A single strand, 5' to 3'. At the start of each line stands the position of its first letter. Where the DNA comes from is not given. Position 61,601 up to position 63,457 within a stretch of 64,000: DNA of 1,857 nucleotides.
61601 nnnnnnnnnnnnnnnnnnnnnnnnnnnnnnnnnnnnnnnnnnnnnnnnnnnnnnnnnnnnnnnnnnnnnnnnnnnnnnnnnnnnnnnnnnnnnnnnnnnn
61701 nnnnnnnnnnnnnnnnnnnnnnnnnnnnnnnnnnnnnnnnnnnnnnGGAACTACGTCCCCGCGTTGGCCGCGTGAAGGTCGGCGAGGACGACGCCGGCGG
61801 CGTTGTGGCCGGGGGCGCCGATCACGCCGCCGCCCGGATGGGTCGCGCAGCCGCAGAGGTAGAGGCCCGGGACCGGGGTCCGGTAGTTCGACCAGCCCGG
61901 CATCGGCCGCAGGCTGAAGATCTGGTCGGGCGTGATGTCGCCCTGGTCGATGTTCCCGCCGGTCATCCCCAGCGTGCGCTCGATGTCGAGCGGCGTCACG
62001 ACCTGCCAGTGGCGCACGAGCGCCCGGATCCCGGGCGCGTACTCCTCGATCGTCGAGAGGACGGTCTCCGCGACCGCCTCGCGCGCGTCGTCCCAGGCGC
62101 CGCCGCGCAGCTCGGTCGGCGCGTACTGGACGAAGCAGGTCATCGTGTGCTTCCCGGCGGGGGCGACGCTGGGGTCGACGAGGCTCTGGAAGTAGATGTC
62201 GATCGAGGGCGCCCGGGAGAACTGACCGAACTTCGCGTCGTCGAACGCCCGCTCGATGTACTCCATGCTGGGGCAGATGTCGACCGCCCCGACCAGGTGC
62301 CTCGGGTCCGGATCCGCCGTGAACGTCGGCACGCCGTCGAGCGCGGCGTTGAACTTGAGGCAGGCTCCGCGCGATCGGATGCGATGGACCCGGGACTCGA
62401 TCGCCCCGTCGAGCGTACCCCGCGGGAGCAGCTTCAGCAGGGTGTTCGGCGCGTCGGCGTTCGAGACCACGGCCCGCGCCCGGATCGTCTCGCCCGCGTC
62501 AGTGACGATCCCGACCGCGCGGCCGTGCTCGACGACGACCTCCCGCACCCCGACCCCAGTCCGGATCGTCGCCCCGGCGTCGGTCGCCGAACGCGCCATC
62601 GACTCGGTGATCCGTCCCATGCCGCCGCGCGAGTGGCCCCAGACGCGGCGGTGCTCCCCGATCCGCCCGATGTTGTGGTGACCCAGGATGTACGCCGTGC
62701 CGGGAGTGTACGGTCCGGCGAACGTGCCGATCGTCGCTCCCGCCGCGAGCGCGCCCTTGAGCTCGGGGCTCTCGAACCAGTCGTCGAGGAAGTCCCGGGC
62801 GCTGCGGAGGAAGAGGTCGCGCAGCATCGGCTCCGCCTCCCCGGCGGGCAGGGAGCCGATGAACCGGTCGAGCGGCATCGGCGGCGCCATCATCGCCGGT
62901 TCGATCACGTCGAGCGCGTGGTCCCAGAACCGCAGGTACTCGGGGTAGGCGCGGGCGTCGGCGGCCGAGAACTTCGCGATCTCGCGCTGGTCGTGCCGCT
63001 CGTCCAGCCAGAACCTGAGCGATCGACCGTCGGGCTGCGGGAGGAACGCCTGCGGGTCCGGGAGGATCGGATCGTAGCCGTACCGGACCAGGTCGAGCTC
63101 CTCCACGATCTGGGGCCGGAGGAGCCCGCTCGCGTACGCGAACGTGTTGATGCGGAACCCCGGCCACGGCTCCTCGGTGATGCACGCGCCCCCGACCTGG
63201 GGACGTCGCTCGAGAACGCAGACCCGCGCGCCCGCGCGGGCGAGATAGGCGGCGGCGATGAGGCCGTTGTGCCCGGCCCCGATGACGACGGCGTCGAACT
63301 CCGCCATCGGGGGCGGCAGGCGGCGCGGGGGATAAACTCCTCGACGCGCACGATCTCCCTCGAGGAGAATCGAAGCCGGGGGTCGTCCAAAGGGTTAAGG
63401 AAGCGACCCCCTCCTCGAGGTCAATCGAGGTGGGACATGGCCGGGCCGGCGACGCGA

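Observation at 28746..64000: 35-kb island packed with amine and omega-amino-acid catabolic enzymes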

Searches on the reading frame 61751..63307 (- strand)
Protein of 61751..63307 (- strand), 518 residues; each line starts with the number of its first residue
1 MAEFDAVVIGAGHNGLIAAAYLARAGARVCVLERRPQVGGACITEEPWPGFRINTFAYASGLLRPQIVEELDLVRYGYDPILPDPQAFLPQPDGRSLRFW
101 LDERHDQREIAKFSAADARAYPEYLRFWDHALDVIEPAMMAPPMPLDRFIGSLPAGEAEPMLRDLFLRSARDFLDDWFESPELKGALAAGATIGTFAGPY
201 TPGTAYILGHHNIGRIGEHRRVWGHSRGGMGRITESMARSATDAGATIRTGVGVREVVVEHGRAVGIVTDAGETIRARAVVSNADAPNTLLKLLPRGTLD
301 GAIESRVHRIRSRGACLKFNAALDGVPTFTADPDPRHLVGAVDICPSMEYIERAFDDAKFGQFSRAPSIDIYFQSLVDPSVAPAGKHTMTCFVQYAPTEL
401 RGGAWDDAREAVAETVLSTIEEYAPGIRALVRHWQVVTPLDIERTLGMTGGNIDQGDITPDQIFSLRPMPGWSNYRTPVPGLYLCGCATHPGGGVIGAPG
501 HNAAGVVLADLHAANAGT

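Call 6: search_protein_families(library=pfam, proteins=[window:61751-63307:-])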
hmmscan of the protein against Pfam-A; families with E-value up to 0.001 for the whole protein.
window:61751-63307:- (518 aa): 10 families
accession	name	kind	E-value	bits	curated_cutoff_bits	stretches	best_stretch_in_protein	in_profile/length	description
PF01593.30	Amino_oxidase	-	4.7e-18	66.1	19.8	1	15-498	3-431/443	Flavin containing amine oxidoreductase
PF13450.12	NAD_binding_8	-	1.2e-11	45.2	21.9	1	8-55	1-47/68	NAD(P)-binding Rossmann-like domain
PF01266.30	DAO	-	2.5e-11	44.1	27.9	1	5-41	1-38/353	FAD dependent oxidoreductase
PF12831.13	FAD_oxidored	-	5.7e-07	29.6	27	1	5-42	1-38/416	FAD dependent oxidoreductase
PF01946.23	Thi4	-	1.1e-06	28.5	26.2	1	2-41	16-56/235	Thi4 family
PF07992.20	Pyr_redox_2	-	3.7e-06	27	26.1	1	5-46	2-39/291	Pyridine nucleotide-disulphide oxidoreductase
PF03486.20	HI0933_like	-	5.6e-06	26.4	50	1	5-39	2-36/244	HI0933-like protein Rossmann domain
PF00890.30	FAD_binding_2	-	8.1e-06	25.7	20.4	1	5-41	1-37/414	FAD binding domain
PF01494.25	FAD_binding_3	-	3.3e-05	23.7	22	1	4-36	2-34/349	FAD binding domain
PF00070.33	Pyr_redox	-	0.00025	21.9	22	0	6-39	2-35/82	Pyridine nucleotide-disulphide oxidoreductase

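Call 13: search_protein_families(library=ncbifam, proteins=[window:61751-63307:-], max_evalue=1e-10)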
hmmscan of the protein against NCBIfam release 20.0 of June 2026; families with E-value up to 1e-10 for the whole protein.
window:61751-63307:- (518 aa): 8 families
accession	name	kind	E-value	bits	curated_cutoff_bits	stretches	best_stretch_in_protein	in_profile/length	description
NF045689.1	BCarotKetCrtO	equivalog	9.8e-90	301.7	1000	1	1-511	1-539/563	beta-carotene ketolase CrtO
TIGR02734.1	crtI_fam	subfamily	9.5e-41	140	238.1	1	6-510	1-491/504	phytoene desaturase family protein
NF045637.1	carotdesatCrtDProt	equivalog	5.4e-30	104.4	580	1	93-509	90-484/485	1-hydroxycarotenoid 3,4-desaturase CrtD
TIGR02730.1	carot_isom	equivalog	1.9e-28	99.6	586.9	0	369-497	350-476/493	carotenoid isomerase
NF058655.1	CrtID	equivalog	6.1e-21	74.8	640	1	225-495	214-467/478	bifunctional phytoene desaturase/3,4-desaturase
TIGR02733.1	desat_CrtD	equivalog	6.6e-15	54.7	549.7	0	225-498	226-477/492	C-3',4' desaturase CrtD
NF005560.0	PRK07233.1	equivalog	9.2e-14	51.1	252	0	7-43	4-40/435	hypothetical protein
NF042421.1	hydcarot_desat_CrtD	equivalog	8e-13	47.7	500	0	176-495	175-469/487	1-hydroxycarotenoid 3,4-desaturase CrtD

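Call 25: search_solved_structures(query=window:61751-63307:-, max_evalue=0.00001)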
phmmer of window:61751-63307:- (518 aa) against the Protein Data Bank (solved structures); distinct sequences matched with E-value up to 0.00001: 5.
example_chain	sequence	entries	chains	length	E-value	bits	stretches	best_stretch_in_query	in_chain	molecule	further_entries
4dgk_A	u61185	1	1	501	1.1e-17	67.1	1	7-512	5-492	Phytoene dehydrogenase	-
4rep_A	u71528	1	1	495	3e-09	39.3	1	5-495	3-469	Gamma-carotene desaturase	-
3ka7_A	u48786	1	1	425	6.8e-09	38.1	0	6-58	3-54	Oxidoreductase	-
3nrn_A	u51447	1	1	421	5e-07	31.9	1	6-57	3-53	uncharacterized protein PF1083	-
6hk1_A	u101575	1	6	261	6.9e-06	28.2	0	3-41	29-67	Thiazole synthase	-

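Call 41: find_related_loci(query=window:61751-63307:-, collection=genome_contigs, flank=10000)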
Query window:61751-63307:- (518 aa) in genome_contigs; peptide patterns used: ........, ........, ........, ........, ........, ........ (x = any residue, [..] = any of these).
112 stretches matched a pattern; 65 encode a relative of the query (tblastn E <= 1e-3); 63 distinct loci.
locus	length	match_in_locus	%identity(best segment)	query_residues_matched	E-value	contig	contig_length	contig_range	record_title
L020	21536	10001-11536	78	1-512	0e+0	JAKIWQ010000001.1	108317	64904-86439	MAG: Thermoplasmata archaeon isolate SubAcS13-64 SubAcS13-64_1, whole genome shotgun sequence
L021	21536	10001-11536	77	1-512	0e+0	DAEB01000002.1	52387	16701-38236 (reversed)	MAG TPA_asm: Thermoplasmata archaeon UBA184 UBA184_contig_6144, whole genome shotgun sequence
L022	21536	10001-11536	72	1-512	0e+0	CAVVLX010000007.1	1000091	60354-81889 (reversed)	MAG: uncultured Thermoplasmata archaeon isolate MFD09222.bin.2.58 genome assembly, contig: contig_64922, whole genome sh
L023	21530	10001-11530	72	1-510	0e+0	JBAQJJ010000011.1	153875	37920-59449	MAG: Thermoplasmata archaeon isolate MFD06594_ilm_asm_bin23 k127_114386, whole genome shotgun sequence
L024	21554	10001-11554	65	1-518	0e+0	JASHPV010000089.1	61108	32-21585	MAG: Thermoplasmata archaeon isolate JOPF058 JOPF_A143_contig_49999, whole genome shotgun sequence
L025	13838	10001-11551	66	1-517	0e+0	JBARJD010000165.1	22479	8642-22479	MAG: Thermoplasmata archaeon isolate MFD06650_ilm_asm_bin24 k127_16286, whole genome shotgun sequence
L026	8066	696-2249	64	1-518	0e+0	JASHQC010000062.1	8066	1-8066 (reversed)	MAG: Thermoplasmata archaeon isolate JOPF065 JOPF_A102_contig_67447, whole genome shotgun sequence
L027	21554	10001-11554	67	1-518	0e+0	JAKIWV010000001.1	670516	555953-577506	MAG: Thermoplasmata archaeon isolate SubAcS15-31 SubAcS15-31_1, whole genome shotgun sequence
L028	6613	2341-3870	65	1-510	0e+0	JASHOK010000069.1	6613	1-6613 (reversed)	MAG: Thermoplasmata archaeon isolate JOPF021 JOPF_A14C_contig_145315, whole genome shotgun sequence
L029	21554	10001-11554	65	1-518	0e+0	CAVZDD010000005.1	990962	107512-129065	MAG: uncultured Thermoplasmata archaeon isolate MFD09222.bin.1.10 genome assembly, contig: contig_95285, whole genome sh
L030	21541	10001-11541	83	1-514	0e+0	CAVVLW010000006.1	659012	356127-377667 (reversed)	MAG: uncultured Thermoplasmata archaeon isolate MFD09222.bin.2.31 genome assembly, contig: contig_43959, whole genome sh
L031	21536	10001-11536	65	1-513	0e+0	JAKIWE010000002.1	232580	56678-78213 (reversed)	MAG: Thermoplasmata archaeon isolate AcS5-107 NODE_50_length_232580_cov_22.129474, whole genome shotgun sequence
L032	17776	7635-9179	81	1-515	0e+0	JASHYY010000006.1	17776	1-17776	MAG: Thermoplasmata archaeon isolate JOPF295 JOPF_A14C_contig_6536, whole genome shotgun sequence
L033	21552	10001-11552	63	1-517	0e+0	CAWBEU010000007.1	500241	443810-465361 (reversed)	MAG: uncultured Thermoplasmata archaeon isolate MFD09222.bin.2.157 genome assembly, contig: contig_46787, whole genome s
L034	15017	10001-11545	59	1-513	0e+0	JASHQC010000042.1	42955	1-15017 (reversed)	MAG: Thermoplasmata archaeon isolate JOPF065 JOPF_A102_contig_45801, whole genome shotgun sequence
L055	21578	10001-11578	40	4-510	2e-115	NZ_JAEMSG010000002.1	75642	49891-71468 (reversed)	MAG: Mycolicibacterium sp. isolate SupBloom_Metag_022 NODE_23_length_75642_cov_8.700200, whole genome shotgun sequence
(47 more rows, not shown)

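Call 45: search_protein_families(library=pfam, proteins=[L055:31-1719:+, L055:2221-3372:-, L055:4296-5279:-, L055:5237-6532:-, L055:6533-8053:+, L055:8073-9203:+, L055:9208-9930:-, L055:11650-13722:+, L055:14051-15295:-, L055:15336-16511:+], max_evalue=0.00001)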
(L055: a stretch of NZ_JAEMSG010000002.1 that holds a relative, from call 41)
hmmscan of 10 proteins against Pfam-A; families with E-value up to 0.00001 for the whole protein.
L055:31-1719:+ (562 aa): 2 families
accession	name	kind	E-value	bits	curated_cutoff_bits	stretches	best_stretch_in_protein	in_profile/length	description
PF10081.15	Abhydrolase_9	-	1.1e-128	428.7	26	1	265-552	1-288/288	Alpha/beta-hydrolase family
PF15420.11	Abhydrolase_9_N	-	2.5e-69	233.9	27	1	41-248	1-208/208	Alpha/beta-hydrolase family N-terminus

L055:2221-3372:- (383 aa): 2 families
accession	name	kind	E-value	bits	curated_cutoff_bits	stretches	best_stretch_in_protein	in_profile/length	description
PF00848.25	Ring_hydroxyl_A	-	1.8e-55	188.5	24.9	1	185-380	2-207/208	Ring hydroxylating alpha subunit (catalytic domain)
PF00355.32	Rieske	-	1.5e-17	63.7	20.3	1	50-138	2-87/88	Rieske [2Fe-2S] domain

L055:4296-5279:- (327 aa): 1 family
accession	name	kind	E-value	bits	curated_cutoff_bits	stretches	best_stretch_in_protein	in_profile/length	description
PF00528.27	BPD_transp_1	-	6.4e-10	39.5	26.4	1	127-314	2-173/184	Binding-protein-dependent transport system inner membrane component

L055:5237-6532:- (431 aa): 2 families
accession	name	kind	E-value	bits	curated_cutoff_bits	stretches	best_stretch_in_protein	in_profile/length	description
PF13416.11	SBP_bac_8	-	4e-21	76.5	27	1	109-380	2-268/279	Bacterial extracellular solute-binding protein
PF01547.30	SBP_bac_1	-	1.6e-09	38.6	26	1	108-361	16-306/307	Bacterial extracellular solute-binding protein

L055:6533-8053:+ (506 aa): 1 family
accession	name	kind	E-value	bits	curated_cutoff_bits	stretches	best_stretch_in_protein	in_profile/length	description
PF00202.27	Aminotran_3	-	1.8e-60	205.2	30.5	1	106-456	10-368/403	Aminotransferase class-III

L055:8073-9203:+ (376 aa): 2 families
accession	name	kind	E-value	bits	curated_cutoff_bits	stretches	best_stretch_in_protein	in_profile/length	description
PF00005.33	ABC_tran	-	1.8e-36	126.2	25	1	22-163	2-136/137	ABC transporter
PF08402.16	TOBE_2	-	9.6e-14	51.7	21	1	278-360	1-76/76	TOBE domain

L055:9208-9930:- (240 aa): 2 families
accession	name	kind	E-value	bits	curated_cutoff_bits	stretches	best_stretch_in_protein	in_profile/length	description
PF13977.11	TetR_C_6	-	4.3e-17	62.8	27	1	103-214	2-114/115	BetI-type transcriptional repressor, C-terminal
PF00440.29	TetR_N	-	6.1e-12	45.6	24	1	35-78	2-45/47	Bacterial regulatory proteins, tetR family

L055:11650-13722:+ (690 aa): 3 families
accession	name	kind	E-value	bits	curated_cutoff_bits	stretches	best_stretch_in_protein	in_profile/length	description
PF13549.11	ATP-grasp_5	-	4.9e-55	186.7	27.6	1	484-684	12-221/221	ATP-grasp domain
PF13607.11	Succ_CoA_lig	-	2.5e-32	111.9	27.4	1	154-290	1-138/138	Succinyl-CoA ligase like flavodoxin domain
PF13380.12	CoA_binding_2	-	2.4e-22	80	22.8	1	18-136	1-115/116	CoA binding domain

L055:14051-15295:- (414 aa): 1 family
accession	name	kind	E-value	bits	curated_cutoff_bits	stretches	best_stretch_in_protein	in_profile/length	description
PF01266.30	DAO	-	4.3e-58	198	27.9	1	14-364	1-353/353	FAD dependent oxidoreductase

L055:15336-16511:+ (391 aa): 5 families
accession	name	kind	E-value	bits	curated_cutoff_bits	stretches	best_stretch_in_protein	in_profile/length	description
PF00441.29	Acyl-CoA_dh_1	-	7.3e-46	156.5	22.4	1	228-379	1-149/150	Acyl-CoA dehydrogenase, C-terminal domain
PF02770.24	Acyl-CoA_dh_M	-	1e-17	64.5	33.3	1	121-197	1-77/97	Acyl-CoA dehydrogenase, middle domain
PF08028.16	Acyl-CoA_dh_2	-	2.4e-17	63.9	22.7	1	244-367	2-132/134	Acyl-CoA dehydrogenase, C-terminal domain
PF02771.21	Acyl-CoA_dh_N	-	3.3e-11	44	22.9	1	5-117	1-113/113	Acyl-CoA dehydrogenase, N-terminal domain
PF22924.1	ACOX_C_alpha1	-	4.8e-06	26.9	27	1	311-378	100-167/169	Acyl-CoA oxidase, C-alpha1 domain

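Call 56: find_homologous_proteins(query=window:61751-63307:-, max_evalue=1e-30)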
Query window:61751-63307:- (518 aa): 7989 proteins with E <= 1e-30 among 8000 candidates; the best 120 are listed.
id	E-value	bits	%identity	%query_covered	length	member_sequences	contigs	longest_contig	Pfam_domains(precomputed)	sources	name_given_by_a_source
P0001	0.0e+0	1195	100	100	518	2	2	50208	PF01946.24,PF01266.31,PF01593.31,PF13450.13,PF00890.31,PF07992.21,PF03486.21,PF12831.14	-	-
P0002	0.0e+0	1050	87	100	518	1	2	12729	PF01946.24,PF01266.31,PF01593.31,PF13450.13,PF07992.21,PF12831.14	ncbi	-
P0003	0.0e+0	1047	87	99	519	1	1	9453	PF01946.24,PF01266.31,PF01593.31,PF13450.13,PF07992.21,PF03486.21,PF12831.14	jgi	jgi:phytoene dehydrogenase-like protein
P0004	0.0e+0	1010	84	99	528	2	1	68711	PF01946.24,PF01266.31,PF01593.31,PF13450.13,PF07992.21,PF12831.14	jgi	jgi:phytoene dehydrogenase-like protein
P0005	1.1e-296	1003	82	100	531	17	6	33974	PF01266.31,PF01593.31,PF13450.13,PF07992.21,PF12831.14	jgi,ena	-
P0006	3.0e-293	991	81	99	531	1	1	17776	PF01946.24,PF01266.31,PF01593.31,PF13450.13,PF07992.21,PF12831.14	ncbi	-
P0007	3.1e-291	985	81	99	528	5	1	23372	PF01266.31,PF01593.31,PF13450.13,PF07992.21,PF00996.25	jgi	jgi:phytoene dehydrogenase-like protein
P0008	3.2e-290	981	81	99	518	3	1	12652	PF01946.24,PF01266.31,PF01593.31,PF13450.13,PF00890.31,PF07992.21,PF12831.14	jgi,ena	-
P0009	1.3e-289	979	82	99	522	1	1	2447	PF01946.24,PF01266.31,PF01593.31,PF13450.13,PF00890.31,PF07992.21,PF12831.14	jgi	jgi:phytoene dehydrogenase-like protein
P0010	1.2e-287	973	79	100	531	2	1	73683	PF01266.31,PF01593.31,PF13450.13,PF00890.31,PF07992.21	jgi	jgi:phytoene dehydrogenase-like protein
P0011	2.5e-286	969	81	99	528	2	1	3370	PF01266.31,PF01593.31,PF13450.13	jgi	-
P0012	8.0e-286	967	80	99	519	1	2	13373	PF01266.31,PF01593.31,PF13450.13,PF07992.21,PF12831.14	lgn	-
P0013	5.0e-285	964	80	100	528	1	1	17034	PF01946.24,PF01266.31,PF01593.31,PF13450.13,PF00890.31,PF07992.21,PF03486.21,PF01494.26,PF12831.14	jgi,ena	-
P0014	5.7e-282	954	80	99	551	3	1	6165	PF01946.24,PF01266.31,PF01593.31,PF13450.13,PF07992.21,PF01494.26,PF12831.14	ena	-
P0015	3.8e-278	942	78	99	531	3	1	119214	PF01266.31,PF01593.31,PF13450.13,PF07992.21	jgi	-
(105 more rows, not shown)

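Call 84: search_dna_similar(query=window:61751-63307:-, collection=plasmids, mode=protein, max_evalue=1e-40, max_rows=15)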
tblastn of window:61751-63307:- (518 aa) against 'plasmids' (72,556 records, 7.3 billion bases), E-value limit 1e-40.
Records with a match: 40; places in all: 48; records where one place covers at least 80% of the query: 40.
Best place of each record, by identity: <60% 40.
By first word of the organism name: Sphingobium 12; Shinella 5; Aminobacter 4; Rhizobium 3; Mesorhizobium 2; Agrobacterium 2; Fuscovulum 1; Ensifer 1; Paraburkholderia 1; Paracoccus 1; and 8 more.
By predicted mobility (MOB-suite, as given by PLSDB): non-mobilizable 33; conjugative 4; mobilizable 3.
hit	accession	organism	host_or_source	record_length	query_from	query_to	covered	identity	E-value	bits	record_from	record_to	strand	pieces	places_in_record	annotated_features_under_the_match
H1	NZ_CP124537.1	Fuscovulum ytuae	pure culture,sediment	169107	4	511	98%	45.5%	8e-115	380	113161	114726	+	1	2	NAD(P)/FAD-dependent oxidoreductase | aminotransferase class III-fold pyridoxal phosphate-dependent enzyme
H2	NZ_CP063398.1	Rhizobium sp. SL42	Amphicarpaea bracteata,Whole ...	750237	1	511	99%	43.5%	4e-109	364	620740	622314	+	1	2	NAD(P)/FAD-dependent oxidoreductase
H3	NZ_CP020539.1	Sphingobium herbicidovorans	cell culture,soil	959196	5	510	98%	43.6%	3e-105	352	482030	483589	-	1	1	NAD(P)/FAD-dependent oxidoreductase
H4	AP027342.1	Sphingobium sp. TomTYG74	-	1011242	1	511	99%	43.0%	1e-108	362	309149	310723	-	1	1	FAD-dependent oxidoreductase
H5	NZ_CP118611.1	Ensifer adhaerens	Pure isolate,Rhizosphere of Cyperus ...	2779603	1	511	99%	42.9%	9e-109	363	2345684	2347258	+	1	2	none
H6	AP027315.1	Sphingobium sp. TomMM15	-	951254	1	511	99%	42.8%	7e-108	360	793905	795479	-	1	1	FAD-dependent oxidoreductase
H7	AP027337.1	Sphingobium sp. TomTYG72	-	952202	1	511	99%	42.8%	1e-108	362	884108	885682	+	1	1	FAD-dependent oxidoreductase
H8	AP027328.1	Sphingobium sp. TomTYG64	-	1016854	1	511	99%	42.6%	4e-107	358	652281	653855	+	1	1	FAD-dependent oxidoreductase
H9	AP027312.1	Sphingobium sp. TomMM7A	-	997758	1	511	99%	42.4%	4e-108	361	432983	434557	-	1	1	FAD-dependent oxidoreductase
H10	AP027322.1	Sphingobium sp. TomTYG43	-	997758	1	511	99%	42.4%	4e-108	361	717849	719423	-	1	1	FAD-dependent oxidoreductase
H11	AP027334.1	Sphingobium sp. TomTYG71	-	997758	1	511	99%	42.4%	4e-108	361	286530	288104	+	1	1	FAD-dependent oxidoreductase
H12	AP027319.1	Sphingobium sp. TomTYG42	-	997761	1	511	99%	42.4%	4e-108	361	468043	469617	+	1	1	FAD-dependent oxidoreductase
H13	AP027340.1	Sphingobium sp. TomTYG73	-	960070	1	511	99%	42.4%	5e-106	355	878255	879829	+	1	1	FAD-dependent oxidoreductase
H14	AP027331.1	Sphingobium sp. TomTYG65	-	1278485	4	510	98%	42.7%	3e-104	350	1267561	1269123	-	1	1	FAD-dependent oxidoreductase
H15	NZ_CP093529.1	Shinella zoogloeoides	-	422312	1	514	99%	41.7%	2e-109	365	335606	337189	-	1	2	NAD(P)/FAD-dependent oxidoreductase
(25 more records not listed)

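Call 85: get_annotated_region(hit=H1, flank=12000)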
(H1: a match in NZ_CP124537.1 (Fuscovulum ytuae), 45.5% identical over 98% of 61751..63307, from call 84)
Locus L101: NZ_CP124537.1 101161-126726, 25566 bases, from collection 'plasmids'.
description: Fuscovulum ytuae strain YMD61 plasmid unnamed2, complete sequence
organism: Fuscovulum ytuae (NCBI taxid 3042299)
taxonomy: Bacteria; Pseudomonadota; Alphaproteobacteria; Rhodobacterales; Paracoccaceae; Fuscovulum; Fuscovulum ytuae
host: -; source: pure culture,sediment; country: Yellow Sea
typing (MOB-suite, as given by PLSDB): non-mobilizable
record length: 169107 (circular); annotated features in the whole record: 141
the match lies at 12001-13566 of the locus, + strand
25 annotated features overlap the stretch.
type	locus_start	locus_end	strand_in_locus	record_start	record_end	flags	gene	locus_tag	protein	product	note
CDS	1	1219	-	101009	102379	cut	-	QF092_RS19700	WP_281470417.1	four-carbon acid sugar kinase family protein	-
CDS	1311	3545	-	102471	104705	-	-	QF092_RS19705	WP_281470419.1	molybdopterin cofactor-binding domain-containing protein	-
CDS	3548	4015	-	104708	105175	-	-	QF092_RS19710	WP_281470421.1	(2Fe-2S)-binding protein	-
CDS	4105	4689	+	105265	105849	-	-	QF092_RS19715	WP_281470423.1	TetR/AcrR family transcriptional regulator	-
CDS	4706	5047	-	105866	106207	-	-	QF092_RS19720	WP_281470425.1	Hpt domain-containing protein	GO:0000160 - phosphorelay signal transduction system [Evidence IEA]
CDS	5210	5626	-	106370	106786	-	-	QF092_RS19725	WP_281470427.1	host attachment protein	-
CDS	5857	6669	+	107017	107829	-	-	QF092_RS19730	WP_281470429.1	ATP-binding cassette domain-containing protein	-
CDS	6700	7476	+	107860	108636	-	-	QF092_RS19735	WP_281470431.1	transporter substrate-binding domain-containing protein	-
CDS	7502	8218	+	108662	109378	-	-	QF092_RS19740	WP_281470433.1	ABC transporter permease subunit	GO:0015837 - amine transport [Evidence IEA]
CDS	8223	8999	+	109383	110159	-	-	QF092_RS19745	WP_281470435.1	ABC transporter permease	-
CDS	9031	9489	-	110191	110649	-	-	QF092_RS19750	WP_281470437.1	hypothetical protein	-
CDS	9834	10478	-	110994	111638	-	-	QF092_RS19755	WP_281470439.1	TetR family transcriptional regulator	-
CDS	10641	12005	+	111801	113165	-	-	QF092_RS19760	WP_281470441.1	aminotransferase class III-fold pyridoxal phosphate-dependent enzyme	-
CDS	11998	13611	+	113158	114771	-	-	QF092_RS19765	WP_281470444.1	NAD(P)/FAD-dependent oxidoreductase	-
CDS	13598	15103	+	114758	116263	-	-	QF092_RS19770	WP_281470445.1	NAD(P)/FAD-dependent oxidoreductase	-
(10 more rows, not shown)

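Call 86: get_annotated_region(hit=H2, flank=12000)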
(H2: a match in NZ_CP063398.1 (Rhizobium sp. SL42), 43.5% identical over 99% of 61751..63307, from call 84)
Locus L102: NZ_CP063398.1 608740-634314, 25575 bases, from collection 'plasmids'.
description: Rhizobium sp. SL42 plasmid unnamed1, complete sequence
organism: Rhizobium sp. SL42 (NCBI taxid 2806346)
taxonomy: Bacteria; Pseudomonadota; Alphaproteobacteria; Hyphomicrobiales; Rhizobiaceae; Rhizobium; Rhizobium sp. SL42
host: -; source: Amphicarpaea bracteata,Whole organism,root nodules; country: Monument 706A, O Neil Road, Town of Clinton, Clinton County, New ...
typing (MOB-suite, as given by PLSDB): non-mobilizable
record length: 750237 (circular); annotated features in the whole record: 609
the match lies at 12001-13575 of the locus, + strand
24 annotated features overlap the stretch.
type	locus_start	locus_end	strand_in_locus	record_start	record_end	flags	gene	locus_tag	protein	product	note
CDS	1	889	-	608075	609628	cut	-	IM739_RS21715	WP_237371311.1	sugar ABC transporter ATP-binding protein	-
CDS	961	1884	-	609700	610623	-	-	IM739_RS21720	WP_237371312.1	sugar ABC transporter substrate-binding protein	-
CDS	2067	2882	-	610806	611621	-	-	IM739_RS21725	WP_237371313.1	TIM barrel protein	-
CDS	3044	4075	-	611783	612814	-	-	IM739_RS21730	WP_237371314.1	LacI family DNA-binding transcriptional regulator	-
CDS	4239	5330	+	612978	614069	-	-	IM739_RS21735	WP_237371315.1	fatty acid desaturase family protein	-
CDS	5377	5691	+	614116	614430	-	-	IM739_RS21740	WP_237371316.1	MocE family 2Fe-2S type ferredoxin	-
CDS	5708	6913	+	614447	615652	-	-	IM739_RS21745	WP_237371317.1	FAD-dependent oxidoreductase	-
CDS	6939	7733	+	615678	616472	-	-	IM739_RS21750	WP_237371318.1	3-methyl-2-oxobutanoate hydroxymethyltransferase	GO:0015940 - pantothenate biosynthetic process [Evidence IEA]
CDS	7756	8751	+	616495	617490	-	iolG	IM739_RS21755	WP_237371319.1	inositol 2-dehydrogenase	GO:0019310 - inositol catabolic process [Evidence IEA]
CDS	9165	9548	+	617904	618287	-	-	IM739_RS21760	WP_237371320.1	hypothetical protein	-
CDS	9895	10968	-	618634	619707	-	-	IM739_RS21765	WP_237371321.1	extracellular solute-binding protein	-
CDS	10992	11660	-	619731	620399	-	-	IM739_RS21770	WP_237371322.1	TetR/AcrR family transcriptional regulator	-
CDS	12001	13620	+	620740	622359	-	-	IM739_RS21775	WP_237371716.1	NAD(P)/FAD-dependent oxidoreductase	-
CDS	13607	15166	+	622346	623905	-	-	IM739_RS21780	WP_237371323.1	NAD(P)/FAD-dependent oxidoreductase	-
CDS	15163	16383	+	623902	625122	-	-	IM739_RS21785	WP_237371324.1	aminomethyltransferase family protein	-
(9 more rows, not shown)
